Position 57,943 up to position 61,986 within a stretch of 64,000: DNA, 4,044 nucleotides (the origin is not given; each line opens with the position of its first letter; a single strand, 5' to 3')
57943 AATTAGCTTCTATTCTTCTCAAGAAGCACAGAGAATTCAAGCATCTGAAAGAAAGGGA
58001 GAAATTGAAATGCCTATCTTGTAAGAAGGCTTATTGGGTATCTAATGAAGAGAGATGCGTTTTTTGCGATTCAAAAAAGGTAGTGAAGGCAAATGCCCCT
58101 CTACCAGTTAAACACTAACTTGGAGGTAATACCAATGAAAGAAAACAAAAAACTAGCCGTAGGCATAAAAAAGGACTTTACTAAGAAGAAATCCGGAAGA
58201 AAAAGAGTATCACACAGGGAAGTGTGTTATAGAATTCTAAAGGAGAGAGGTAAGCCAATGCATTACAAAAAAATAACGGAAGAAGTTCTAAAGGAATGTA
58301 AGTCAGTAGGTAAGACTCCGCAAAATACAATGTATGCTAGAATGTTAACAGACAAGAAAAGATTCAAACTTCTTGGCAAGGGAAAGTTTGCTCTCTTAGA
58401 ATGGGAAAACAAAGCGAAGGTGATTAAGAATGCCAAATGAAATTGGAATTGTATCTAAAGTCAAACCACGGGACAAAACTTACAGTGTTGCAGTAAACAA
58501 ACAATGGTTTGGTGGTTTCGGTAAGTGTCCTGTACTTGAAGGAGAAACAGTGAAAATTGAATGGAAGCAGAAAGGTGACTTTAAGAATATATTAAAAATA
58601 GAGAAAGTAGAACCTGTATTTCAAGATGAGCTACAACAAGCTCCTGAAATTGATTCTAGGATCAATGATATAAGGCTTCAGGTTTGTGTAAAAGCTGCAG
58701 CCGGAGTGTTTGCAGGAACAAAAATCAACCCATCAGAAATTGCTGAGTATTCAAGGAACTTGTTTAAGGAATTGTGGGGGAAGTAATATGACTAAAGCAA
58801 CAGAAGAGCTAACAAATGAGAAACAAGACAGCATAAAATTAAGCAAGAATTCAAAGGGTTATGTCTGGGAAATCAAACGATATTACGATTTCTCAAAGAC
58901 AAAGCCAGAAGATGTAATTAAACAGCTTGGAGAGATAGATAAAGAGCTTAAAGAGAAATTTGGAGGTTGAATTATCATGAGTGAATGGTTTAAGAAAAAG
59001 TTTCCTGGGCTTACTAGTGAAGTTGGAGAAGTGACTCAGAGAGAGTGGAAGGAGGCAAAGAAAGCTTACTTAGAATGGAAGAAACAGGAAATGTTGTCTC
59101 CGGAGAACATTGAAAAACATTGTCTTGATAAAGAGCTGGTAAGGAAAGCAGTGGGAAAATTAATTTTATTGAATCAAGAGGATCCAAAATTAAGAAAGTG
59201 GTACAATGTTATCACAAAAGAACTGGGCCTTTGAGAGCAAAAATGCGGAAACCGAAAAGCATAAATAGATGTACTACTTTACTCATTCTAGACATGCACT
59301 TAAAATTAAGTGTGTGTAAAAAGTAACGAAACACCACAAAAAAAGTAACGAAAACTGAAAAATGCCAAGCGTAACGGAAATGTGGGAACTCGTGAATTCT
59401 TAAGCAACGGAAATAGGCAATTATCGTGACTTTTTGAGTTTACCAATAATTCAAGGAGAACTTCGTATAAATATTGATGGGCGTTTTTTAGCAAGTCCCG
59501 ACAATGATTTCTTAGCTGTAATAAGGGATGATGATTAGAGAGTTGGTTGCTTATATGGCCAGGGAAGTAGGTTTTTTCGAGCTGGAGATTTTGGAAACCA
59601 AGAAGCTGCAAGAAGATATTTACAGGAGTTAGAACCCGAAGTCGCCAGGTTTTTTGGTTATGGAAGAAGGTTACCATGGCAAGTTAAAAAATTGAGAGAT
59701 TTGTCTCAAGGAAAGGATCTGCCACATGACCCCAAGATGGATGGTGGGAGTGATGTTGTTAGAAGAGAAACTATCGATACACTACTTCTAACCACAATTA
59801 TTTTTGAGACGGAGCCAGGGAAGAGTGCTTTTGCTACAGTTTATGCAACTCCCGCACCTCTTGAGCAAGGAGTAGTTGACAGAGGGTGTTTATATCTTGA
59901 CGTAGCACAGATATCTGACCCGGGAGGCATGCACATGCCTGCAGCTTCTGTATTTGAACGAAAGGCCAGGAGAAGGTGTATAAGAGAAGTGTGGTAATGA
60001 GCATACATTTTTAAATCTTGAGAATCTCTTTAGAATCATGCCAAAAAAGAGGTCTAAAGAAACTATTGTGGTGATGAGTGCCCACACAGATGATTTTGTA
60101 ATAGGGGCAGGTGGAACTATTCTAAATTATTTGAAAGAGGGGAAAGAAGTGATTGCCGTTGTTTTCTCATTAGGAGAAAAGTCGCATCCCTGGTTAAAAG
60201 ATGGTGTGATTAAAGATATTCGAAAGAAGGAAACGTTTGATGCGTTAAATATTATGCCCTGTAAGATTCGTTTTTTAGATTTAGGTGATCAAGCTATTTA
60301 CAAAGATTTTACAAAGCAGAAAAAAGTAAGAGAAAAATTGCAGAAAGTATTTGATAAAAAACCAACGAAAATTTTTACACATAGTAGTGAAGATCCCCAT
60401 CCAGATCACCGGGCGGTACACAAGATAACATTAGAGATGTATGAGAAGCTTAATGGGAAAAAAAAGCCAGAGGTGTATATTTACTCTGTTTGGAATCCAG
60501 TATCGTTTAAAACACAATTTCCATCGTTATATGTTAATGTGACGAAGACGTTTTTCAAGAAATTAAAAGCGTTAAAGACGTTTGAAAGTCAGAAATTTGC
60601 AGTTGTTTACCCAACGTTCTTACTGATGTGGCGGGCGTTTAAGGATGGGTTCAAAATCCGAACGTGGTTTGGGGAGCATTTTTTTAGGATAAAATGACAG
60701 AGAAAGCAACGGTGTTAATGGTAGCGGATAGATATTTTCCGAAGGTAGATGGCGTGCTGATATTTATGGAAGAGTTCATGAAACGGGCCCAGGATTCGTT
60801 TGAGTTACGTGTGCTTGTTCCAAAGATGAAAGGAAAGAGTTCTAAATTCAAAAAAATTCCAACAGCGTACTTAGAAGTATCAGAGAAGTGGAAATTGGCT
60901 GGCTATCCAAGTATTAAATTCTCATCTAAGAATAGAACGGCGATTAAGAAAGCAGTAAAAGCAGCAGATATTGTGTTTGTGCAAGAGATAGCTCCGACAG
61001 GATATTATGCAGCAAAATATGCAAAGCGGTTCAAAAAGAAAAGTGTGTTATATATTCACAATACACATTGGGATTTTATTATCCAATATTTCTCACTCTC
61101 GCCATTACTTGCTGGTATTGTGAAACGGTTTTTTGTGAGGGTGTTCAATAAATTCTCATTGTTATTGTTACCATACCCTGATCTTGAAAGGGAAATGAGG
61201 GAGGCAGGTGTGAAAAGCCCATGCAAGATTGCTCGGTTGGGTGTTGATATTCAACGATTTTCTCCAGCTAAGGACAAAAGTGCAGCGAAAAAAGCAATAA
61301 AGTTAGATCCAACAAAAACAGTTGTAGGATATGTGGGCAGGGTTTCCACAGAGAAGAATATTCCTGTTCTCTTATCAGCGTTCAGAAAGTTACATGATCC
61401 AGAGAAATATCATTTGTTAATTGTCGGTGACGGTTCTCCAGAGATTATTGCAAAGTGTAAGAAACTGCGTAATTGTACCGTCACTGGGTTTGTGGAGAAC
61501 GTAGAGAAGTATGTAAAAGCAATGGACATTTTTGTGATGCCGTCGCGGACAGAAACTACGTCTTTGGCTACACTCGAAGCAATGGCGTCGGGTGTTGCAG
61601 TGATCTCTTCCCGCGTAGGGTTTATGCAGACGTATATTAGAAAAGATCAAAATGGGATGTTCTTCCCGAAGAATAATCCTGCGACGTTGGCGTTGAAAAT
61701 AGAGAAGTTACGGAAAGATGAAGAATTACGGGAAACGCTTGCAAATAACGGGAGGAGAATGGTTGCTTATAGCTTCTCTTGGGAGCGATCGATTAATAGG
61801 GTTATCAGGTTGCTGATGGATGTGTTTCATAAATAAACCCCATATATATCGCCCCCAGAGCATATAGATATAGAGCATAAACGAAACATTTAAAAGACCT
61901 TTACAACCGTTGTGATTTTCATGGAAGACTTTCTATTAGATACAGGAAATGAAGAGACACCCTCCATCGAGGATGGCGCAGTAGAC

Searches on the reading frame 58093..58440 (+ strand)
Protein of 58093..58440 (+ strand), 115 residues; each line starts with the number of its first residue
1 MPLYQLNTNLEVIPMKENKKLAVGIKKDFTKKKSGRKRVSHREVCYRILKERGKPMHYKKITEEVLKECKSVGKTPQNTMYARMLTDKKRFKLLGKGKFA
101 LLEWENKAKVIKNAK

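Call 31: search_protein_families(library=pfam, proteins=[window:58093-58440:+], max_evalue=0.01)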
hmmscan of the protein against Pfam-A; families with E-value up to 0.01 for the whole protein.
window:58093-58440:+ (115 aa): 2 families
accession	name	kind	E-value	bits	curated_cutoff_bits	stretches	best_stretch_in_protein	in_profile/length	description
PF05066.19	HARE-HTH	-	1e-11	45.5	25.9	1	42-104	4-71/71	HB1, ASXL, restriction endonuclease HTH domain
PF23159.1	WH_Rok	-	0.0052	17.3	27.6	1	42-69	2-29/58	Repressor Rok winged helix domain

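Call 59: search_protein_families(library=padloc, proteins=[window:58093-58440:+], max_evalue=0.001)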
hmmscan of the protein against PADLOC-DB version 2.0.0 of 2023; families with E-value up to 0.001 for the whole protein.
window:58093-58440:+ (115 aa): 0 families

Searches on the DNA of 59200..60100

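Call 77: search_rna_families(source=window, start=59200, end=60100, threshold=evalue, max_evalue=1)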
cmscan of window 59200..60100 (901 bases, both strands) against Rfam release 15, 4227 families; matches with E-value up to 1: 3.
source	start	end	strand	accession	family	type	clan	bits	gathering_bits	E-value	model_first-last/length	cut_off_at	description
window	59243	59269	+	RF02914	DUF805b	Cis-reg;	CL00115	27.6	35.6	1.6e-05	2-28/35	no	DUF805b RNA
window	59734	59805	+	RF00893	MIR854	Gene; miRNA;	-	14.5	50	0.5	1-221/221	no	MIR854 microRNA precursor family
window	59660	59710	+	RF04191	Hairpin-meta2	Gene; ribozyme;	-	12.2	210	0.52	77-133/258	no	Hairpin ribozyme 2 from viruses-like metatranscriptomes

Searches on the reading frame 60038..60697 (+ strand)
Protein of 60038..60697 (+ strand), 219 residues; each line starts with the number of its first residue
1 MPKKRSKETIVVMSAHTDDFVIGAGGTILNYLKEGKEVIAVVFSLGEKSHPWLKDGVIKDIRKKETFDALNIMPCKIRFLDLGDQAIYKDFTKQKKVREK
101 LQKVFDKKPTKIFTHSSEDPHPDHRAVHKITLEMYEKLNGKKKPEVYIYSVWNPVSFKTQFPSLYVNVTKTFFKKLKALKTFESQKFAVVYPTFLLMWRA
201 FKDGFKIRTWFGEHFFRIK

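Call 31: search_protein_families(library=pfam, proteins=[window:60038-60697:+], max_evalue=0.01)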
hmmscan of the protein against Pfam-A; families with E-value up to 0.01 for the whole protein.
window:60038-60697:+ (219 aa): 1 family
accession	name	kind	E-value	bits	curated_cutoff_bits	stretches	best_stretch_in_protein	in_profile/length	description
PF02585.22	PIG-L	-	4.1e-24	86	28.2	1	12-134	2-128/129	GlcNAc-PI de-N-acetylase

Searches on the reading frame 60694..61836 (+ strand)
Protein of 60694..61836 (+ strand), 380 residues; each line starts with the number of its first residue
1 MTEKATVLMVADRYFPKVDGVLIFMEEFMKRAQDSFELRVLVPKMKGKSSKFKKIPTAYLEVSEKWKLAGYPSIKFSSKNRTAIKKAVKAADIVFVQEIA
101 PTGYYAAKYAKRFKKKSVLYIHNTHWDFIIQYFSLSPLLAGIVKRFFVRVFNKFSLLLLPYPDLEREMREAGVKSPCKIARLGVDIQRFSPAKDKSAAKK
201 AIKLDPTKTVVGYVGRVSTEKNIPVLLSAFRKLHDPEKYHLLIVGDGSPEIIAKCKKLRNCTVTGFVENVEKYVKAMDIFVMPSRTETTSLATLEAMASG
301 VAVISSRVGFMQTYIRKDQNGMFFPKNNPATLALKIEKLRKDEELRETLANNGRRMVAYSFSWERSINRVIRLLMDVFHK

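Call 68: search_protein_families(library=pfam, proteins=[window:60694-61836:+], max_evalue=0.01)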
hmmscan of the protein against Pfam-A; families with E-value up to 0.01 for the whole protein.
window:60694-61836:+ (380 aa): 6 families
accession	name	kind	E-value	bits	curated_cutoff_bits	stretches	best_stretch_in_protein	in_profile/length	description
PF00534.26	Glycos_transf_1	-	4.3e-36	124.5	26.4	1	196-355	3-171/172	Glycosyl transferases group 1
PF13692.12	Glyco_trans_1_4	-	7.7e-34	117.4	27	1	209-342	2-142/142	Glycosyl transferases group 1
PF13439.12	Glyco_transf_4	-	1.5e-07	32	28.5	1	20-188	3-170/170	Glycosyltransferase Family 4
PF13524.12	Glyco_trans_1_2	-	2.5e-07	31.2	25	1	260-369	28-141/144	Glycosyl transferase-like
PF20706.3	GT4-conflict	-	1.1e-05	25.1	26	1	207-368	196-383/385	Family 4 Glycosyltransferase in conflict systems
PF15038.11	Jiraiya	-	0.0028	17.6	27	1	252-305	95-148/169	Jiraiya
